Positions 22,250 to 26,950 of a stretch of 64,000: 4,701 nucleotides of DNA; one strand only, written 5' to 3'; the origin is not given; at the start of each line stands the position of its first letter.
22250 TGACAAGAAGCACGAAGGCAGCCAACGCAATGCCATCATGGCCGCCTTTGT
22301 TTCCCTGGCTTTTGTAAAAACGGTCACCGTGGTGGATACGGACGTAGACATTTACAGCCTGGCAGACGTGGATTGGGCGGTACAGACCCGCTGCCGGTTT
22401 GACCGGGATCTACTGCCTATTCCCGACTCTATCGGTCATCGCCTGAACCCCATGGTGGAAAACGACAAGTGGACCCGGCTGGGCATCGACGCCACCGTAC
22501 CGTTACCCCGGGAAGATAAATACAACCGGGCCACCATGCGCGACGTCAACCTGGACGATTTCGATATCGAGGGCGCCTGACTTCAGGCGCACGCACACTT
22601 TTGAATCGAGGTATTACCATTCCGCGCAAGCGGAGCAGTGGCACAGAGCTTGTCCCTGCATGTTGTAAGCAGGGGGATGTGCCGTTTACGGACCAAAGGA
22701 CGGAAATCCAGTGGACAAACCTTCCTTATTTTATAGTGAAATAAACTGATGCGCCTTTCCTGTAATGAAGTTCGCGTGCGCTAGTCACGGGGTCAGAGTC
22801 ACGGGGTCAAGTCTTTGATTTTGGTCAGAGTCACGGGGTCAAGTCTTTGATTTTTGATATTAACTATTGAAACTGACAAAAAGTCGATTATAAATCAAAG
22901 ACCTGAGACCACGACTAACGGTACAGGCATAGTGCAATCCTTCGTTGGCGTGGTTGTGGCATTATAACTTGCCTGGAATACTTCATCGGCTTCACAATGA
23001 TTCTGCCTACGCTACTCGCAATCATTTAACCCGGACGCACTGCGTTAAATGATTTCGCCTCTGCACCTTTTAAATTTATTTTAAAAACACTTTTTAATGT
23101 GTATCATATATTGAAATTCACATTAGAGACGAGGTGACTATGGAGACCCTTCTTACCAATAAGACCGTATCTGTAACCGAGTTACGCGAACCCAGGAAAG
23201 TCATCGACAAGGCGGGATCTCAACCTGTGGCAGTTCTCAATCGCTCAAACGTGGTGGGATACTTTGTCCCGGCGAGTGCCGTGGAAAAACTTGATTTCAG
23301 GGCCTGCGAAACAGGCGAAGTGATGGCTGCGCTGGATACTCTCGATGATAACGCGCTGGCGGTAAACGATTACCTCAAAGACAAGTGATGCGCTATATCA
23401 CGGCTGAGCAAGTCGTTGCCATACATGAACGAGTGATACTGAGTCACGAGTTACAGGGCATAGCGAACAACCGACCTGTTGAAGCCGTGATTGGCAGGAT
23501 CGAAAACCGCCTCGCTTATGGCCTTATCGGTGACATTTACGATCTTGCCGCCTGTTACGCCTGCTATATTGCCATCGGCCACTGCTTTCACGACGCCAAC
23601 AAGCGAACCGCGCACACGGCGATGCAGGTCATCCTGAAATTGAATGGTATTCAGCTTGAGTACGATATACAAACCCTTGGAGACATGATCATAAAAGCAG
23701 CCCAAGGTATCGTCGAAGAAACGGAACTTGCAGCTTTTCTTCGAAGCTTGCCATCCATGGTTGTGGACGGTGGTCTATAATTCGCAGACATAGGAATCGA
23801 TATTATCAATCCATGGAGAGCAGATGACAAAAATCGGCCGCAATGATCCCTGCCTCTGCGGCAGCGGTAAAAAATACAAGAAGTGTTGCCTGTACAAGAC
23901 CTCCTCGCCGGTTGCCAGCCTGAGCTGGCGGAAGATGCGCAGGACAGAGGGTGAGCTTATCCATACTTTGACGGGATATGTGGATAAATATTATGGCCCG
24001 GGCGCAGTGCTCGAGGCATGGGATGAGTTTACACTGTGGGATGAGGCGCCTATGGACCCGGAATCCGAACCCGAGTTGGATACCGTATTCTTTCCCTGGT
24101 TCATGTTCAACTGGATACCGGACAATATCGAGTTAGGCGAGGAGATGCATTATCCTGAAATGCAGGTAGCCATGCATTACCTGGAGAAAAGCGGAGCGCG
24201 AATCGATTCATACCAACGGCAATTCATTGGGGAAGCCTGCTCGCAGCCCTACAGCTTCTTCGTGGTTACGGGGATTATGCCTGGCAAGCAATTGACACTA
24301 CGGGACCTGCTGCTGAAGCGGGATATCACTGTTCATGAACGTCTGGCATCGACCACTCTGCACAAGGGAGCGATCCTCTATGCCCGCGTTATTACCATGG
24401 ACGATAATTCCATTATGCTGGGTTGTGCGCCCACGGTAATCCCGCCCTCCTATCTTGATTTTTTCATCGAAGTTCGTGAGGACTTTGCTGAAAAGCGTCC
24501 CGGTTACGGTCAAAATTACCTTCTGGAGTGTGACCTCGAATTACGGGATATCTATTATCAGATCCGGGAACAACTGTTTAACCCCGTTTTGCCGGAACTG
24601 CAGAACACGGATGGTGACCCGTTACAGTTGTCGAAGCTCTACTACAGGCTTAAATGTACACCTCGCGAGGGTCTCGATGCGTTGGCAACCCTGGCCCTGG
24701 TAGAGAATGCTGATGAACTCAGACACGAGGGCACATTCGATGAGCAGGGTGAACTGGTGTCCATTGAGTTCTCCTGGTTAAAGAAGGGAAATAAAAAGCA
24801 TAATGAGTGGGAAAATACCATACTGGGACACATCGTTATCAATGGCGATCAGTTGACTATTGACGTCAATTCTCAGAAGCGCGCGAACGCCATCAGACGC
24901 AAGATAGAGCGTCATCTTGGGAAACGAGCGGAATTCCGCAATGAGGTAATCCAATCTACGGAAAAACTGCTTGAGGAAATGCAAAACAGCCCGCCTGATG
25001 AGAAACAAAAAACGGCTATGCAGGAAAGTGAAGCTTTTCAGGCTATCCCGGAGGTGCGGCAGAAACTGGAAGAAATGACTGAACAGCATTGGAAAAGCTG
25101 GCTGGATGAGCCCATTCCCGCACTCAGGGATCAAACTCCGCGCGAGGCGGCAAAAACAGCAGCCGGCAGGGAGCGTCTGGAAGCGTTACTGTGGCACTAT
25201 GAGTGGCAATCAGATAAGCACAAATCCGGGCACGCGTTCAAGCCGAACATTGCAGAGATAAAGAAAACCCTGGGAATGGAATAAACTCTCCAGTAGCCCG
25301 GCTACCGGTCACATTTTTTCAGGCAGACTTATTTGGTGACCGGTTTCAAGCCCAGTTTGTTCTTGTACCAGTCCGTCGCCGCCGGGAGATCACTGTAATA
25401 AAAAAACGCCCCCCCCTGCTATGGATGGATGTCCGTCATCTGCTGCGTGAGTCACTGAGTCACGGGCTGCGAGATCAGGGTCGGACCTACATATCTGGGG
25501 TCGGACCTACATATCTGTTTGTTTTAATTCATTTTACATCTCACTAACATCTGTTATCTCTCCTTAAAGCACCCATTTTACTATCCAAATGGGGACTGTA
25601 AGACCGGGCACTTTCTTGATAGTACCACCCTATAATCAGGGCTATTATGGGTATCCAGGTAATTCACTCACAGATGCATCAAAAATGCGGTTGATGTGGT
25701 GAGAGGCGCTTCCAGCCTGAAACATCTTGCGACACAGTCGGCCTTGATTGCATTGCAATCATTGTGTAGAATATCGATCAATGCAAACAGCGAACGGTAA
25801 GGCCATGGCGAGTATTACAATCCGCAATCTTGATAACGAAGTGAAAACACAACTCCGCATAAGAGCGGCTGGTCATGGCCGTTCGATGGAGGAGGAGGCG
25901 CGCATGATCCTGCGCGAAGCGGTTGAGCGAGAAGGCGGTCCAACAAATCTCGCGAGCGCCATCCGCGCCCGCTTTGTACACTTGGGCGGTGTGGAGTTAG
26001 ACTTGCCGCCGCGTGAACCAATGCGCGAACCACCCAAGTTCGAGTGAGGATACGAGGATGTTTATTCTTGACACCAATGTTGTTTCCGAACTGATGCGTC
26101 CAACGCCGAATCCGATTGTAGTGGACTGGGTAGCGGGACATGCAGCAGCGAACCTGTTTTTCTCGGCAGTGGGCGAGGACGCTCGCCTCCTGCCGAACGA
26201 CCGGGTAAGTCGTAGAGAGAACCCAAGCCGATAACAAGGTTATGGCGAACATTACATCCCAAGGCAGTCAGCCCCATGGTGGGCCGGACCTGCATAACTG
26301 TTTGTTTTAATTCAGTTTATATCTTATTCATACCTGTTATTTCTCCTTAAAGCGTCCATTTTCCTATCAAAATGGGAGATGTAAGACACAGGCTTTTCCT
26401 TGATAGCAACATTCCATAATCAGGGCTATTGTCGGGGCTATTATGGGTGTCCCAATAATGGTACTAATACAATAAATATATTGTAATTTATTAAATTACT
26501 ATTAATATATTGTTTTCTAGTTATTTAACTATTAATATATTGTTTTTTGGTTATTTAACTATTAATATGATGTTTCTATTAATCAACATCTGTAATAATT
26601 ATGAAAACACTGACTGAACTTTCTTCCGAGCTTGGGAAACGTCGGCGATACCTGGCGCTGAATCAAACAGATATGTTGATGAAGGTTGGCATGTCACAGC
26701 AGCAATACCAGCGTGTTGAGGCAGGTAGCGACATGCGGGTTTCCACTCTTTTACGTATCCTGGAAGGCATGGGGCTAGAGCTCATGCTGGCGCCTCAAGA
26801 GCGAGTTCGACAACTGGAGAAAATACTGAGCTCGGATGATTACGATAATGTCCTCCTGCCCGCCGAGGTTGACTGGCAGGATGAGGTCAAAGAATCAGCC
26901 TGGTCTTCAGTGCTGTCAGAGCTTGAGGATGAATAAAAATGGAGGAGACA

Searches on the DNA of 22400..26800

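Call 66: search_rna_families(source=window, start=22400, end=26800, threshold=evalue, max_evalue=0.1)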
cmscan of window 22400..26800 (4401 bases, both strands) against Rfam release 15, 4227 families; matches with E-value up to 0.1: 0.
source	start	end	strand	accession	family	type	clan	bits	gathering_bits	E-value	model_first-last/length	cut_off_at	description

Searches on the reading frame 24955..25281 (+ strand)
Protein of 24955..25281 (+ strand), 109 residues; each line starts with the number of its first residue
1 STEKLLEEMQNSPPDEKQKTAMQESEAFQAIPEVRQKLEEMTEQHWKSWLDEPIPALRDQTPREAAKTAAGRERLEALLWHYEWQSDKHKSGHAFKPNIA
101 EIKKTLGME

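Call 75: search_solved_structures(query=A4, max_evalue=10, show_alignments=2)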
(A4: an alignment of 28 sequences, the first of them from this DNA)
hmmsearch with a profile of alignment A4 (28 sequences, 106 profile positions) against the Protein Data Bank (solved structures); distinct sequences matched with E-value up to 10: 14.
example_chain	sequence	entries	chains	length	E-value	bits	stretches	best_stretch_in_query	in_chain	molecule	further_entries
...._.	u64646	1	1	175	0.0023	21.2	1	18-60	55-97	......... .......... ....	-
3lnr_A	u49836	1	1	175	0.0025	21.1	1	18-60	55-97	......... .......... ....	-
4i44_A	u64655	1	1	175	0.0025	21.1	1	18-60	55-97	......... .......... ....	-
9i38_A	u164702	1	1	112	0.39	14.1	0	20-51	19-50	m4D2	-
3jsv_C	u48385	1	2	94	0.42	13.9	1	18-100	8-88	NF-kappa-B essential modulator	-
3f89_A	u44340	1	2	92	0.96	12.8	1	18-100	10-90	NF-kappa-B essential modulator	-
2v4h_A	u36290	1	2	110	1.2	12.5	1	15-100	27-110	NF-KAPPA-B ESSENTIAL MODULATOR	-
4owf_A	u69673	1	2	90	1.2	12.5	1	18-100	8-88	NF-kappa-B essential modulator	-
2zvn_B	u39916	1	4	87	1.4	12.3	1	18-100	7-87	NF-kappa-B essential modulator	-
7bqq_A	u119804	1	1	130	1.5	12.2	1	3-46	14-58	Gogy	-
2zvo_B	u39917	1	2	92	1.9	11.9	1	18-100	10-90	NF-kappa-B essential modulator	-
7tv4_B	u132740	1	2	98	2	11.8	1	18-100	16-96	NF-kappa-B essential modulator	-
4bwn_A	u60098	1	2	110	4.6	10.6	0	14-94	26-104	NF-KAPPA-B ESSENTIAL MODULATOR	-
9t5j_B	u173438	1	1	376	6.7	10.1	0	6-47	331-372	GPN-loop GTPase 1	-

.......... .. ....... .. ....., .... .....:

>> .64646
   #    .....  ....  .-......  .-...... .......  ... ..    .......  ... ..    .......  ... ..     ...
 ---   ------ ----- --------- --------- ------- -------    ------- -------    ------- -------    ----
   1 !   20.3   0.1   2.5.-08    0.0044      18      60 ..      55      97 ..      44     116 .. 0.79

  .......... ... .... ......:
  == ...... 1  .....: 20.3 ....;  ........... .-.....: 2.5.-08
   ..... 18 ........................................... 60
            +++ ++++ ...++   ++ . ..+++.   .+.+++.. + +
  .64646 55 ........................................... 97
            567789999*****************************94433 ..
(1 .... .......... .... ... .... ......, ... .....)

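Call 77: predict_structure(alignment_id=A4)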
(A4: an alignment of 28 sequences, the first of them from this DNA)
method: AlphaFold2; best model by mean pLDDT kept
length: 109 residues; sequences in the alignment: 28
mean_pLDDT: 81.2   pTM: 0.63
mean pLDDT of the five models: 81.2, 79.2, 79.1, 78.7, 78.1
residues with pLDDT >= 90: 45; 70-90: 28; 50-70: 36; < 50: 0
segments of 3 or more residues with pLDDT < 50: none
pLDDT, mean of each block of 10 residues (from residue 1): 62 62 67 82 90 96 96 95 79 73 91
secondary structure, 60 per line:
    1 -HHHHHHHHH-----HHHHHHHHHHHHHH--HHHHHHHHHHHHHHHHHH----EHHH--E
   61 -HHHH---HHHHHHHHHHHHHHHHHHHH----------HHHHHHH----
elements in order: H2-10 H16-29 H32-49 H62-65 H69-88 H99-105

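Call 79: fold_search(model_id=the predicted structure, library=pdb)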
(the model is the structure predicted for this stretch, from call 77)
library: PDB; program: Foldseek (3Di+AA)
matches with E <= 10: 9; with E <= 0.001: 0
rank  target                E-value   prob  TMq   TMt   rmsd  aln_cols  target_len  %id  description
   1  6d0h_B                2.9e+00  0.20  0.26  0.37   9.7        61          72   28  ParT: Prs ADP-ribosylating toxin bound to cognate antitoxin ParS (released 2019-01-09)
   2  6d0h_D                3.1e+00  0.18  0.26  0.36   9.2        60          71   28  ParT: Prs ADP-ribosylating toxin bound to cognate antitoxin ParS (released 2019-01-09)
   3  6spc_t                4.4e+00  0.07  0.25  0.29   8.8        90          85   18  Pseudomonas aeruginosa 30s ribosome from an aminoglycoside resistant clinical isolate (released 2019-10-16)
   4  2ew2_A                6.2e+00  0.08  0.34  0.15   7.4       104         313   12  Crystal Structure of the Putative 2-Dehydropantoate 2-Reductase from Enterococcus faecalis (released 2005-12-13)
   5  1j7n_B                7.0e+00  0.05  0.29  0.05  20.9       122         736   16  Anthrax Toxin Lethal factor (released 2001-11-07)
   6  8gac                  8.9e+00  0.06  0.29  0.31  15.1        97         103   12  Crystal structure of a high affinity CTLA-4 binder (released 2024-08-21)
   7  8sve_M                8.9e+00  0.04  0.26  0.12   7.2        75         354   13  Structure of Monomeric Interleukin-10 Grafted into and Antibody CDR (released 2024-05-22)
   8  2ew2_B                9.4e+00  0.09  0.35  0.15   5.5        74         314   12  Crystal Structure of the Putative 2-Dehydropantoate 2-Reductase from Enterococcus faecalis (released 2005-12-13)
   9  9rgx_B                9.4e+00  0.04  0.22  0.25  10.1        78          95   19  X-ray crystal structure of a de novo designed single-chain antiparallel 3-helix coiled-coil bundle, sc-apCC3-ACW (released 2025-09-03)
